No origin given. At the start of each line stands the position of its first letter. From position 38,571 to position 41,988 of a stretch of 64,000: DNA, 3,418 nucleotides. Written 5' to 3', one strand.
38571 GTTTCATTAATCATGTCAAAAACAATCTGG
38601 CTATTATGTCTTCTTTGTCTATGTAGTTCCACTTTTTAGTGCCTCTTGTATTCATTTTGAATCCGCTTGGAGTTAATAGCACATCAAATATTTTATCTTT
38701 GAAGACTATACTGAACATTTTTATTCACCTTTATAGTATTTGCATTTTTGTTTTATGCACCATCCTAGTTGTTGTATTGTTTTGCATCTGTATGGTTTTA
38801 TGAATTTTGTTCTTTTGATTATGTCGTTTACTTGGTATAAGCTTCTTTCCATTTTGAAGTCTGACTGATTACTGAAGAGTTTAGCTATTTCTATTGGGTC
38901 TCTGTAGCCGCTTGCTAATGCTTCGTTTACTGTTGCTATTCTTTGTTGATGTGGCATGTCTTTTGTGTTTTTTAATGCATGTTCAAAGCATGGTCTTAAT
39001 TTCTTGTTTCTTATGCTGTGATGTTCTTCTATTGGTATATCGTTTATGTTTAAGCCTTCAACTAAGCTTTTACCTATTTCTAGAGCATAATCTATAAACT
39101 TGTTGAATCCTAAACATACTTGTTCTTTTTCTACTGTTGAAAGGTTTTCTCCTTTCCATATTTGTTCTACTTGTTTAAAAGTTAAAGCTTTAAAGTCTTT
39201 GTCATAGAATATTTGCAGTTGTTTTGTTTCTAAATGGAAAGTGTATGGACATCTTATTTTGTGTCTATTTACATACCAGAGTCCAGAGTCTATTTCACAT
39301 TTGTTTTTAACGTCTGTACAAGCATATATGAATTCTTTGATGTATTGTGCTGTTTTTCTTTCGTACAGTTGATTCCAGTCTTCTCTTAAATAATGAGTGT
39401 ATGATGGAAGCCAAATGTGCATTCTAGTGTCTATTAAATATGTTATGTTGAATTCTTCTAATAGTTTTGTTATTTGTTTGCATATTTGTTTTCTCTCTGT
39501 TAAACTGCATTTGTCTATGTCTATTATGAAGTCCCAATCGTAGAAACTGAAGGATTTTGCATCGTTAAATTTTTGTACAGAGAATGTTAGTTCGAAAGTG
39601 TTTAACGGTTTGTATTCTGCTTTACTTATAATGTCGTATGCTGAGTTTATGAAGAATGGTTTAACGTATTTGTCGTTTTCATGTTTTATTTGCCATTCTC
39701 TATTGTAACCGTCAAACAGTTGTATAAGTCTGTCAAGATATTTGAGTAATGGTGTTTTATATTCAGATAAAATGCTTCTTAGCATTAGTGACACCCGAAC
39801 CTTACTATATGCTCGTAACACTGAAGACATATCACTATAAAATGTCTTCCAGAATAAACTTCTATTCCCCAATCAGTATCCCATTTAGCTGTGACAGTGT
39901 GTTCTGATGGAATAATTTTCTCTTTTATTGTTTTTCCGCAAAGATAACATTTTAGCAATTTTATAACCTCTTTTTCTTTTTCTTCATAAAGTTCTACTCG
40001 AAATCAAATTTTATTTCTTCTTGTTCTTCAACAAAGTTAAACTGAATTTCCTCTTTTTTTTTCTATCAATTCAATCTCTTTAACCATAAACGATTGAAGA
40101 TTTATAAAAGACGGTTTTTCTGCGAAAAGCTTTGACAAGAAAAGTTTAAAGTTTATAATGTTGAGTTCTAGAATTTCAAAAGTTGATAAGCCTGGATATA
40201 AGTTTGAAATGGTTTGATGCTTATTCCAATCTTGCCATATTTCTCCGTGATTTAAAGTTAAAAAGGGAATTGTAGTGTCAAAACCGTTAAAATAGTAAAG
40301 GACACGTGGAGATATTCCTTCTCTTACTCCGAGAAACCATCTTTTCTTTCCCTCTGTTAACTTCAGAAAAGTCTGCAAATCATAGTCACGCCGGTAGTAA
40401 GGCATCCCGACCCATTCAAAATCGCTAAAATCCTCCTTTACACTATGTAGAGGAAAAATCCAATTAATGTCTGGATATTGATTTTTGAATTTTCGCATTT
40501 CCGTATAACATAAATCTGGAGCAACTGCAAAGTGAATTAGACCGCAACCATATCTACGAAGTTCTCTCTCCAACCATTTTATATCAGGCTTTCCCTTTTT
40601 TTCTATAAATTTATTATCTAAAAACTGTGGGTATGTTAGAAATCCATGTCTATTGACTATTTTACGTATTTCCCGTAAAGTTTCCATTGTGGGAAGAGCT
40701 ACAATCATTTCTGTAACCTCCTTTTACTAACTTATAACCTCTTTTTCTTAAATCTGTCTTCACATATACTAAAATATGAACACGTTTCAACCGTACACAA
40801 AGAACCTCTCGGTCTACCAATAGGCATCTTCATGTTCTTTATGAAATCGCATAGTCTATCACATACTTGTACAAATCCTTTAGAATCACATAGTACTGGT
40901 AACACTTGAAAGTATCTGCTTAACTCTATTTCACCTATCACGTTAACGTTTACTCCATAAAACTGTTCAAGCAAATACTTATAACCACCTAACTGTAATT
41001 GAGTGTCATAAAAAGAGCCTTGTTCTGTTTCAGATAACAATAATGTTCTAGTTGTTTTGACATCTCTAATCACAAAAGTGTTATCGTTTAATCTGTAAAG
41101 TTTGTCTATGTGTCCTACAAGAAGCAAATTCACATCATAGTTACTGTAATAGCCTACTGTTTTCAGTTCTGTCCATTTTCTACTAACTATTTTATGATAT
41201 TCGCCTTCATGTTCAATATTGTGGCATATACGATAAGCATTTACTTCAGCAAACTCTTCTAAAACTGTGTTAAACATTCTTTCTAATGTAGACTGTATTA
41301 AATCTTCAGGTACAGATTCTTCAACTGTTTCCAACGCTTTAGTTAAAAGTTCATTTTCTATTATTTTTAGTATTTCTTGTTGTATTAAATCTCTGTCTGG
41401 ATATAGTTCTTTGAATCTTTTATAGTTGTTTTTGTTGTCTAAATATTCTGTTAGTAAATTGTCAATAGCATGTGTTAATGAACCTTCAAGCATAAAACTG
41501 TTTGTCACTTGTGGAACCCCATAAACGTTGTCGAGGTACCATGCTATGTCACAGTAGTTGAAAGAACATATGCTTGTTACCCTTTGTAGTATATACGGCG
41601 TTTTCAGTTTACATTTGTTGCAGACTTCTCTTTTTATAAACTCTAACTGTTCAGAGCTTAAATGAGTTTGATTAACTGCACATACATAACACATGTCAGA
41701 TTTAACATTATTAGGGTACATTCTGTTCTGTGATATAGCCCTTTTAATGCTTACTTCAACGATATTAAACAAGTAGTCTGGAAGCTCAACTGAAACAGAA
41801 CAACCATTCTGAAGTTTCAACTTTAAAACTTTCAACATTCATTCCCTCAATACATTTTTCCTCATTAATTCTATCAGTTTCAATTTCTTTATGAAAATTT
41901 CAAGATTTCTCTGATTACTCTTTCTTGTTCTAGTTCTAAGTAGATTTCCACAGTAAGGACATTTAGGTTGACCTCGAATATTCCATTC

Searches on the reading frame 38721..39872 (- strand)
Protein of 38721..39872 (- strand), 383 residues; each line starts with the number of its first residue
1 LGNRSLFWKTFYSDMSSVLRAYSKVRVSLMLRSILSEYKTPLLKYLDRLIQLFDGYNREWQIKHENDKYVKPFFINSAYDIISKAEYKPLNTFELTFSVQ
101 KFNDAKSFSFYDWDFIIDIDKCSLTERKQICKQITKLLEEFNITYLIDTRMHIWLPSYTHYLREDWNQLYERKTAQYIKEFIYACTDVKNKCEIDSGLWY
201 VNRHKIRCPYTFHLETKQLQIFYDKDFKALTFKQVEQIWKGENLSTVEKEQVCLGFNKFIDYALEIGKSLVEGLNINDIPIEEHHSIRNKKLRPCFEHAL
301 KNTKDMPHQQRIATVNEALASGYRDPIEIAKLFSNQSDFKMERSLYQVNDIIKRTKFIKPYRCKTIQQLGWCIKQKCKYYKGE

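Call 7: search_protein_families(library=pfam, proteins=[window:38721-39872:-], max_evalue=0.01)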
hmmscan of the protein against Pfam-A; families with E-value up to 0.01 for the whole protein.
window:38721-39872:- (383 aa): 0 families

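Call 24: search_protein_families(library=phrogs, proteins=[window:38721-39872:-], max_evalue=0.001)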
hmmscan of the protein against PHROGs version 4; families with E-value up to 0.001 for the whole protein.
window:38721-39872:- (383 aa): 1 family
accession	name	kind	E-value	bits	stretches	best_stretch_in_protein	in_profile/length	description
phrog_9660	-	unknown function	0.0008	19.7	0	326-381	337-397/407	-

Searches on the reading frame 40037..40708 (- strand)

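Call 7: search_protein_families(library=pfam, proteins=[window:40037-40708:-], max_evalue=0.01)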
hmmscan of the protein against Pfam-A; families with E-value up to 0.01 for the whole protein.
window:40037-40708:- (223 aa): 0 families

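Call 24: search_protein_families(library=phrogs, proteins=[window:40037-40708:-], max_evalue=0.001)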
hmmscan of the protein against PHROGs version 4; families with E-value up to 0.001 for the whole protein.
window:40037-40708:- (223 aa): 1 family
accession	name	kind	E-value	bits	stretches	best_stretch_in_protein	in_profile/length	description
phrog_17844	-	unknown function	7e-09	37.3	1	1-152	3-165/201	-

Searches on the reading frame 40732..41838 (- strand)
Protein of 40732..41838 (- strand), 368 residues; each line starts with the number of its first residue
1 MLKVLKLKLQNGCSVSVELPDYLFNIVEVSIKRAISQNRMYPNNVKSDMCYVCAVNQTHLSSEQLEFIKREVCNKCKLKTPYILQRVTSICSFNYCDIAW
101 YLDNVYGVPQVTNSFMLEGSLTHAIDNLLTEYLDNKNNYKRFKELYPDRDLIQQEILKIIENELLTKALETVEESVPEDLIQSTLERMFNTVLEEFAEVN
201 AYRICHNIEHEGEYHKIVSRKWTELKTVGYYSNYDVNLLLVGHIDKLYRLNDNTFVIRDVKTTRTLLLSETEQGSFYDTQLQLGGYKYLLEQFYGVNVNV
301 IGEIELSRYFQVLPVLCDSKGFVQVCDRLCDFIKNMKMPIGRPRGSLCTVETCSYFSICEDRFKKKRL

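Call 7: search_protein_families(library=pfam, proteins=[window:40732-41838:-], max_evalue=0.01)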
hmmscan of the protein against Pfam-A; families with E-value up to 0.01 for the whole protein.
window:40732-41838:- (368 aa): 1 family
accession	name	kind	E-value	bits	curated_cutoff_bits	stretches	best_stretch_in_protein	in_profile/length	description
PF12705.13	PDDEXK_1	-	1.3e-09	38.8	22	1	88-359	5-246/247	PD-(D/E)XK nuclease superfamily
